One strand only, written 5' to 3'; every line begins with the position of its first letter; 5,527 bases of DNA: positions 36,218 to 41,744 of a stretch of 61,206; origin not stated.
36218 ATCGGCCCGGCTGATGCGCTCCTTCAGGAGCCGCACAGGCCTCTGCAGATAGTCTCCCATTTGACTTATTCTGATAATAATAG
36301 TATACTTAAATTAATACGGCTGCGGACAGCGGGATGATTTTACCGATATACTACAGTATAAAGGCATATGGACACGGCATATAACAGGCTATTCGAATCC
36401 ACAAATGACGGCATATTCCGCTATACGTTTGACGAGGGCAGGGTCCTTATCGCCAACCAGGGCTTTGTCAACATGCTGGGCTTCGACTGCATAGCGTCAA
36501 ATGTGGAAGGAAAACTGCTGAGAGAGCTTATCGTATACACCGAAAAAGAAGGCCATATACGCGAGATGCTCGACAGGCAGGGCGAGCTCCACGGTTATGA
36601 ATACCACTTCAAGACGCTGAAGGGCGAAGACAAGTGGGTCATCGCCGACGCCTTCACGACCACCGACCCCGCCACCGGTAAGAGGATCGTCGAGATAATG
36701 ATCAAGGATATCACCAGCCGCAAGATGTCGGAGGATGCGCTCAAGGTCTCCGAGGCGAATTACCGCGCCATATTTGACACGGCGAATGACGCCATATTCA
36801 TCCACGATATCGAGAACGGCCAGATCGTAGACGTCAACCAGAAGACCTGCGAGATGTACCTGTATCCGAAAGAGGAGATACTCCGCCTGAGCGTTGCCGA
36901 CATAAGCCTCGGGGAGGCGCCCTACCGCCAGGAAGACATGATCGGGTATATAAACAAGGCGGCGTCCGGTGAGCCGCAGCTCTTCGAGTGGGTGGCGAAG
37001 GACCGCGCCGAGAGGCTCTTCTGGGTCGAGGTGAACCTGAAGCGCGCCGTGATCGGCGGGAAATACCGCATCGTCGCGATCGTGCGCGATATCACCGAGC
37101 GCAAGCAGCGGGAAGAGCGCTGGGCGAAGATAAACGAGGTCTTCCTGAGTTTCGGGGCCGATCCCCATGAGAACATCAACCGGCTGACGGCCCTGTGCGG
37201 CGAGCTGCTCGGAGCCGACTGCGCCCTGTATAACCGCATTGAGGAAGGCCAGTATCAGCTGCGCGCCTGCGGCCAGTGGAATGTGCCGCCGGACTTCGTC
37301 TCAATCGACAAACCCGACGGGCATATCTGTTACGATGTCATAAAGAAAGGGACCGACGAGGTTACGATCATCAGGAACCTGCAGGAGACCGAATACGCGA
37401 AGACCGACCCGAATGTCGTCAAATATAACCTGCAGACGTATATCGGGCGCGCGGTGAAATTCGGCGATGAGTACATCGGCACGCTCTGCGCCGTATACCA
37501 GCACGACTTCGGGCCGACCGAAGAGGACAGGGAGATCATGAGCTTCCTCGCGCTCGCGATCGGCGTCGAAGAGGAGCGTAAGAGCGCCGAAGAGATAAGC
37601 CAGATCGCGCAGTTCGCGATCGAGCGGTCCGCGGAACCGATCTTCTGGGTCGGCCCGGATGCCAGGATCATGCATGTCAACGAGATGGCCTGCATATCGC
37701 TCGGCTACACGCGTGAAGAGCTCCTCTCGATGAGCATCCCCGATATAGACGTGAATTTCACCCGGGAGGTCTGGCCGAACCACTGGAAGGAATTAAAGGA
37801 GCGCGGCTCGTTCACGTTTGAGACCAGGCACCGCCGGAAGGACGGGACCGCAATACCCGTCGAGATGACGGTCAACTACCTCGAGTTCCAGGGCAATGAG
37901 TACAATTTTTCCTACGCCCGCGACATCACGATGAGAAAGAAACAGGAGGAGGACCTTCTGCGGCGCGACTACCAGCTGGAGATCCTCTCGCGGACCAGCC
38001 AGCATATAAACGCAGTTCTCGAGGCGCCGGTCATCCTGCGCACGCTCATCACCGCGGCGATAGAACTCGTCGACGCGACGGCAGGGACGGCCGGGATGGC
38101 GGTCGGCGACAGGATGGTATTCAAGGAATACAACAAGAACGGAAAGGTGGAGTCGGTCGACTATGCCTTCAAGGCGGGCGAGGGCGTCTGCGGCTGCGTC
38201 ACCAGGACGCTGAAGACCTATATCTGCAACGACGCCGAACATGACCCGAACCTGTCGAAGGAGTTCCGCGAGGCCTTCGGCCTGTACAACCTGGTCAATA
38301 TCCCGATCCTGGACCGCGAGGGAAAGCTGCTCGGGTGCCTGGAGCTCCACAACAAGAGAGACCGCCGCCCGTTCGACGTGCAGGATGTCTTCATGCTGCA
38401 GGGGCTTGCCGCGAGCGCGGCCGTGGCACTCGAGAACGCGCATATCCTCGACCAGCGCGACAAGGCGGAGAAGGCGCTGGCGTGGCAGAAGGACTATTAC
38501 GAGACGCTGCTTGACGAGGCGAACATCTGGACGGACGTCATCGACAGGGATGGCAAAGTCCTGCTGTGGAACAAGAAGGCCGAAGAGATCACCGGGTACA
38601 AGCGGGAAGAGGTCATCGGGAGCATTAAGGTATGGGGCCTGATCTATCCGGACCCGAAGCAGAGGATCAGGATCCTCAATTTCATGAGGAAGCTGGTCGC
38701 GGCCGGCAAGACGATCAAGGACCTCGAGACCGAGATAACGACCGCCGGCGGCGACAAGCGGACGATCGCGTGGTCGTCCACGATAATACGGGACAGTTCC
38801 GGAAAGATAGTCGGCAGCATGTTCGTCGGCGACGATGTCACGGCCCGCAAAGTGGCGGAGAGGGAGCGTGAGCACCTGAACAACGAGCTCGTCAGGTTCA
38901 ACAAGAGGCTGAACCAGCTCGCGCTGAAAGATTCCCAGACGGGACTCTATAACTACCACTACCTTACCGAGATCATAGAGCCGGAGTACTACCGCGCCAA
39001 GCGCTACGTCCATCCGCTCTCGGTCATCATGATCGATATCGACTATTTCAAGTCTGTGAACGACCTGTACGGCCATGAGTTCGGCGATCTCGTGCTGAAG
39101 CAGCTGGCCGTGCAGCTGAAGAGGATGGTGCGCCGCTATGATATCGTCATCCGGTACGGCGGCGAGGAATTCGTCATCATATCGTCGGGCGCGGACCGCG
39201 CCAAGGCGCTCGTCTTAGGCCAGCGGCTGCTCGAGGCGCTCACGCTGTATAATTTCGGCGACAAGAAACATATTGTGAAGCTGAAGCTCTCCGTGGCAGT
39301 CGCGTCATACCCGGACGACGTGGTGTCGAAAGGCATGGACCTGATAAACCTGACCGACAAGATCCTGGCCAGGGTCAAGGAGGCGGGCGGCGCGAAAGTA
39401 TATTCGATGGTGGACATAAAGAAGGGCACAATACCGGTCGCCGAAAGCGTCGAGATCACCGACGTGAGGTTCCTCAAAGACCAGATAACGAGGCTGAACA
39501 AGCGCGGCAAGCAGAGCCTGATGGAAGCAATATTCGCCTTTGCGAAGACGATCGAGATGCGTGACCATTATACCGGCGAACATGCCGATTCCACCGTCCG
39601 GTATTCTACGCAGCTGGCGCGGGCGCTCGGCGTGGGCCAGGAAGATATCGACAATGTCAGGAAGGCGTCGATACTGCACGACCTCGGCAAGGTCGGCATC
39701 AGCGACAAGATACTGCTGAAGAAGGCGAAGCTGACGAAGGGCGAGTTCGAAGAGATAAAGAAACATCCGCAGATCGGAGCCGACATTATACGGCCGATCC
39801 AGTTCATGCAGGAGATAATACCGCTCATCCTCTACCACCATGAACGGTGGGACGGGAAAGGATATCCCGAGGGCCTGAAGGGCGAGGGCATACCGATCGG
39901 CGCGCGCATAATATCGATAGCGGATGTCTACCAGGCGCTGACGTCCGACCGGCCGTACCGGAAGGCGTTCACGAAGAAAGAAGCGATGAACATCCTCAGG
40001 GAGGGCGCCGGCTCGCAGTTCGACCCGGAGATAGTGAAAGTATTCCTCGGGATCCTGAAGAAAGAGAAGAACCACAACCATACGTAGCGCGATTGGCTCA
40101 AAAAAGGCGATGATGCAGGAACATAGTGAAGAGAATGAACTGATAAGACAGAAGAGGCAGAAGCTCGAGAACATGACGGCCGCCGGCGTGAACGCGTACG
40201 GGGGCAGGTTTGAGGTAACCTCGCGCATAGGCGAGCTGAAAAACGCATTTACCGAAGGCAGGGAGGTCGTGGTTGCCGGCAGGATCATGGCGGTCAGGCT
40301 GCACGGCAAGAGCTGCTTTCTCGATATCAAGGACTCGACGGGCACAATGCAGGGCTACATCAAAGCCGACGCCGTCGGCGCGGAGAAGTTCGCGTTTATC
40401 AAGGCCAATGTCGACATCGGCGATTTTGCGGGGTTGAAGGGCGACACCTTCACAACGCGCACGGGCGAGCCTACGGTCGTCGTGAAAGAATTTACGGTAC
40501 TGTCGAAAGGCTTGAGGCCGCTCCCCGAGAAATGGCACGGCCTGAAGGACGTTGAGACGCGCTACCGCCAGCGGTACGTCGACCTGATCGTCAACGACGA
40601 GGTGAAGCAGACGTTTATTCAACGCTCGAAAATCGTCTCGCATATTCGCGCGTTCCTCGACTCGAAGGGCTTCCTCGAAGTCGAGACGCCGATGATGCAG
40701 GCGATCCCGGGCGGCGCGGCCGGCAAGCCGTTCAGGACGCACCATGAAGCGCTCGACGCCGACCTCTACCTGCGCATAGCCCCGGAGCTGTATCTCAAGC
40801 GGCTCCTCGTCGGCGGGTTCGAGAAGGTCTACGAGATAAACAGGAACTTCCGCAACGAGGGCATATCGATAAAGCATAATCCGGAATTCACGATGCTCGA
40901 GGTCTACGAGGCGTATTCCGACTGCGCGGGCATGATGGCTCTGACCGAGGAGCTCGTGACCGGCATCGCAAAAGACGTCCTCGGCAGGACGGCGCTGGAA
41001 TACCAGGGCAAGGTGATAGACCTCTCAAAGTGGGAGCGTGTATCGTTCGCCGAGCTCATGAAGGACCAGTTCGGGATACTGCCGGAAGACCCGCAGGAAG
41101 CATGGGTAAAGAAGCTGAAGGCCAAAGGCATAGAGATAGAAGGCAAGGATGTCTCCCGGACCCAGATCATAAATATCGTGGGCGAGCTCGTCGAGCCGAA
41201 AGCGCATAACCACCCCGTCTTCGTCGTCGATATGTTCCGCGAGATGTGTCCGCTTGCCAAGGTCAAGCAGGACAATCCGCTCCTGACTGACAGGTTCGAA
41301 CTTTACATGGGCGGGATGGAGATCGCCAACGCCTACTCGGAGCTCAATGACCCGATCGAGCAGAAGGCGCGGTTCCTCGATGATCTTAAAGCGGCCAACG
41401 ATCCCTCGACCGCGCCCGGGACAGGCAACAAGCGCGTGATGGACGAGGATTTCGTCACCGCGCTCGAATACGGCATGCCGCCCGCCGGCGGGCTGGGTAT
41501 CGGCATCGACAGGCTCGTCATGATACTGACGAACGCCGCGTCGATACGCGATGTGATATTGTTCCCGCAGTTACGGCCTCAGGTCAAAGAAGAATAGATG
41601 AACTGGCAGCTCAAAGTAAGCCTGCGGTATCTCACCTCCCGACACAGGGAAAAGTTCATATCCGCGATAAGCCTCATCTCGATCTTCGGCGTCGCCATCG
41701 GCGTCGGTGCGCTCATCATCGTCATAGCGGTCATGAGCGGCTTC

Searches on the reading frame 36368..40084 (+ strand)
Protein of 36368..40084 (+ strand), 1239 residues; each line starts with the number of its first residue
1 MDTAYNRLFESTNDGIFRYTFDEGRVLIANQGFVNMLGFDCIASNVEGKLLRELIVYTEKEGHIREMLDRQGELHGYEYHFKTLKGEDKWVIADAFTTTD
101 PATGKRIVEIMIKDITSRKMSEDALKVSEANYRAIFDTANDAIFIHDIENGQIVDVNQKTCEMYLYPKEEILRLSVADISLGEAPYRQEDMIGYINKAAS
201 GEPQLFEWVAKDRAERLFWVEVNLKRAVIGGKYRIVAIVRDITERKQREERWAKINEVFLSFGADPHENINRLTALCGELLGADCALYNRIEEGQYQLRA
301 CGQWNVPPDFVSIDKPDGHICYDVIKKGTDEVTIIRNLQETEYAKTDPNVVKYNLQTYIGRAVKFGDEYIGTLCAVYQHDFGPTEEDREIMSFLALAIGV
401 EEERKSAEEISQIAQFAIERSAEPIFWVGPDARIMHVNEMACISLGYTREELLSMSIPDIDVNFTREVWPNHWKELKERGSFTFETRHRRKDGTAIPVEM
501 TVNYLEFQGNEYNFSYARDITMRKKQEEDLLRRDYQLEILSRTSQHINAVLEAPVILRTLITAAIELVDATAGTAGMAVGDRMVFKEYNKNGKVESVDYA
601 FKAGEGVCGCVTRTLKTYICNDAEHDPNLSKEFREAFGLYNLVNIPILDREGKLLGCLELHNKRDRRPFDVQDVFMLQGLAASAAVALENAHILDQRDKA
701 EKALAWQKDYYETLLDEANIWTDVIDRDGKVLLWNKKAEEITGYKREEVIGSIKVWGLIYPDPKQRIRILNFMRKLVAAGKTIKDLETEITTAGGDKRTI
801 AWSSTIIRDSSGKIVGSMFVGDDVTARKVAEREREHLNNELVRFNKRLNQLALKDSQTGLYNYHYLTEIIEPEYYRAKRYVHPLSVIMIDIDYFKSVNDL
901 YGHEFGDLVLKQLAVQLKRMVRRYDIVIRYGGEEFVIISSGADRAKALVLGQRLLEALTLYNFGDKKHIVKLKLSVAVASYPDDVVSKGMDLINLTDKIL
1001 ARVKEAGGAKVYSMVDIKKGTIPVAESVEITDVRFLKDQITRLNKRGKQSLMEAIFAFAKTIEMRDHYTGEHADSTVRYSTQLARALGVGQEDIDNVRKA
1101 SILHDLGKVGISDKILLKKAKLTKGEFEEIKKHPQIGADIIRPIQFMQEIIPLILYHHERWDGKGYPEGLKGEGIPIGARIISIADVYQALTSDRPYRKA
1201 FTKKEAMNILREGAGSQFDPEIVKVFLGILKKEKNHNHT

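Call 41: search_protein_families(library=pfam, proteins=[window:36368-40084:+], max_evalue=0.00001)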
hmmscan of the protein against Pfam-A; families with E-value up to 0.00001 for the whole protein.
window:36368-40084:+ (1239 aa): 10 families
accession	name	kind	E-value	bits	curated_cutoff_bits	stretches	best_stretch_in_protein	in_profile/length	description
PF13426.13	PAS_9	-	1.1e-43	148.2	27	4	425-521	4-102/103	PAS domain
PF13487.12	HD_5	-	8.1e-40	136.8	27.2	1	1059-1222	4-170/170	HD domain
PF00990.26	GGDEF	-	2.5e-34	118.8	23.8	1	853-1008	2-159/161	Diguanylate cyclase, GGDEF domain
PF00989.32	PAS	-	3.6e-34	117.6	22.6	3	711-824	3-113/113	PAS fold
PF08448.16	PAS_4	-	2.9e-29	101.9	23.1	2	715-828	1-109/110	PAS fold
PF13188.13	PAS_8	-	6e-23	80.4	21.8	1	131-169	2-40/65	PAS domain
PF01966.28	HD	-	1.3e-22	80.7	22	1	1070-1190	2-115/116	HD domain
PF13185.12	GAF_2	-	4e-20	72.9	28.6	1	556-689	7-136/136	GAF domain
PF01590.32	GAF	-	9.5e-19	68.7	22.4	1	556-688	5-133/133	GAF domain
PF08447.18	PAS_3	-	5.4e-15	55.9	25.6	1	732-815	2-83/89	PAS fold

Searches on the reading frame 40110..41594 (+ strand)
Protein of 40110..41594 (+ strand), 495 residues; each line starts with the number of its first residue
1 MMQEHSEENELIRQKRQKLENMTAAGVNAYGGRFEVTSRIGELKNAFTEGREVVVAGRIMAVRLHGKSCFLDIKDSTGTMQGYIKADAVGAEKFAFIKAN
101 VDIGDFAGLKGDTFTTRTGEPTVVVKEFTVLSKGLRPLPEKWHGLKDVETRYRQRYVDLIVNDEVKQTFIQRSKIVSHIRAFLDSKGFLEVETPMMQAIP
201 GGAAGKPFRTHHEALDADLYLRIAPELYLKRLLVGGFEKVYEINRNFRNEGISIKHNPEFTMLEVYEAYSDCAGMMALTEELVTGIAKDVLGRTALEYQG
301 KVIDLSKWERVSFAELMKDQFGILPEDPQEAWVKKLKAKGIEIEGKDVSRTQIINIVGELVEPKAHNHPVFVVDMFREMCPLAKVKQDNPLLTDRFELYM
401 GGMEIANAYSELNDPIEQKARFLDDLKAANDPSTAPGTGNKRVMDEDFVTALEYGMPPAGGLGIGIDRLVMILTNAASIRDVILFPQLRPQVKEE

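Call 41: search_protein_families(library=pfam, proteins=[window:40110-41594:+], max_evalue=0.00001)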
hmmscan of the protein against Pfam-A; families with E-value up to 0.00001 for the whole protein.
window:40110-41594:+ (495 aa): 2 families
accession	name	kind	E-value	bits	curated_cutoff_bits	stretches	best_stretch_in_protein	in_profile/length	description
PF00152.25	tRNA-synt_2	-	6.7e-87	291.8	25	1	148-488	2-307/308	tRNA synthetases class II (D, K and N)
PF01336.31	tRNA_anti-codon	-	1.8e-12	47.4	27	1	53-131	1-75/75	OB-fold nucleic acid binding domain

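Call 82: list_cluster_members(proteins=[window:40110-41594:+, window:51147-53576:+, window:49951-50994:+, window:48573-49436:+, window:43817-48331:+])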
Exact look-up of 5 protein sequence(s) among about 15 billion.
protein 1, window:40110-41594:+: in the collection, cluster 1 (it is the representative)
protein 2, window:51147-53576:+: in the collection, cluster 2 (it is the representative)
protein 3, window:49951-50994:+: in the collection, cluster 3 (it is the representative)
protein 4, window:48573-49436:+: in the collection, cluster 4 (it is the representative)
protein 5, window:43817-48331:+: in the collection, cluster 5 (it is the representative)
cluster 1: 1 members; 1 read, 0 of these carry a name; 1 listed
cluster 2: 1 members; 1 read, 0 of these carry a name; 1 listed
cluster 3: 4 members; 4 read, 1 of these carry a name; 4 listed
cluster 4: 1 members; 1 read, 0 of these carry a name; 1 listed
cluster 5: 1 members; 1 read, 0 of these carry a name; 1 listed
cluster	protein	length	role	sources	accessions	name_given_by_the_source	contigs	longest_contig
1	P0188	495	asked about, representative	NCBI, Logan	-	-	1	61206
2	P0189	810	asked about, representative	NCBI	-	-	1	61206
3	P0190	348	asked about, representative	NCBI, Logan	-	-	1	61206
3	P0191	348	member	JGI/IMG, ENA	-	protein arginine kinase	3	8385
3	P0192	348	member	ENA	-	-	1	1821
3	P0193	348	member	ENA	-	-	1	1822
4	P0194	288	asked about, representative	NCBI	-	-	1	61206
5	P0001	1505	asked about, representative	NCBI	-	-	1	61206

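Call 83: find_encoding_contigs(protein=P0191, flank=10000, max_places=3)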
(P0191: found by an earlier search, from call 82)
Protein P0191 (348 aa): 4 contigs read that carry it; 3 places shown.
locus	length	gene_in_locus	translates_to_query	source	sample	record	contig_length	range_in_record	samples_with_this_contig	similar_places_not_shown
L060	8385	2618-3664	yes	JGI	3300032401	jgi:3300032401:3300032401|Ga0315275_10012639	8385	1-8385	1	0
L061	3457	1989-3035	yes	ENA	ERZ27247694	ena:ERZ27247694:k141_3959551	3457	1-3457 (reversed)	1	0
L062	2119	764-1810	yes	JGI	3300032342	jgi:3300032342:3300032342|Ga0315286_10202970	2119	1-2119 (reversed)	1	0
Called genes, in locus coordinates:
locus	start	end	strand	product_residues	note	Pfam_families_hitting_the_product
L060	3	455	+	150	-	PF02687:FtsX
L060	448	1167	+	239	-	PF00005:ABC_tran, PF13304:AAA_21 (faint)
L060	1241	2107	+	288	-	PF01063:Aminotran_4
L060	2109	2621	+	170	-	PF02151:UVR (weak)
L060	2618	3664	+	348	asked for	PF00217:ATP-gua_Ptrans, PF27454:McsB_C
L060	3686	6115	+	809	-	PF02861:Clp_N, PF23569:NBD_SMAX1 (weak), PF00004:AAA, PF17871:AAA_lid_9, PF00004:AAA, PF07724:AAA_2, PF07728:AAA_5, PF10431:ClpB_D2-small, +5 more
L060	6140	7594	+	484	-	PF04357:TamB (faint)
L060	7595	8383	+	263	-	?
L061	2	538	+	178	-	?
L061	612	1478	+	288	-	PF01063:Aminotran_4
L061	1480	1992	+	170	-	PF02151:UVR (weak)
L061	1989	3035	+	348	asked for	PF00217:ATP-gua_Ptrans, PF27454:McsB_C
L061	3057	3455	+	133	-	?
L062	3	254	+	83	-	?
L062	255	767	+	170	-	PF02151:UVR (weak)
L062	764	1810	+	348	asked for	PF00217:ATP-gua_Ptrans, PF27454:McsB_C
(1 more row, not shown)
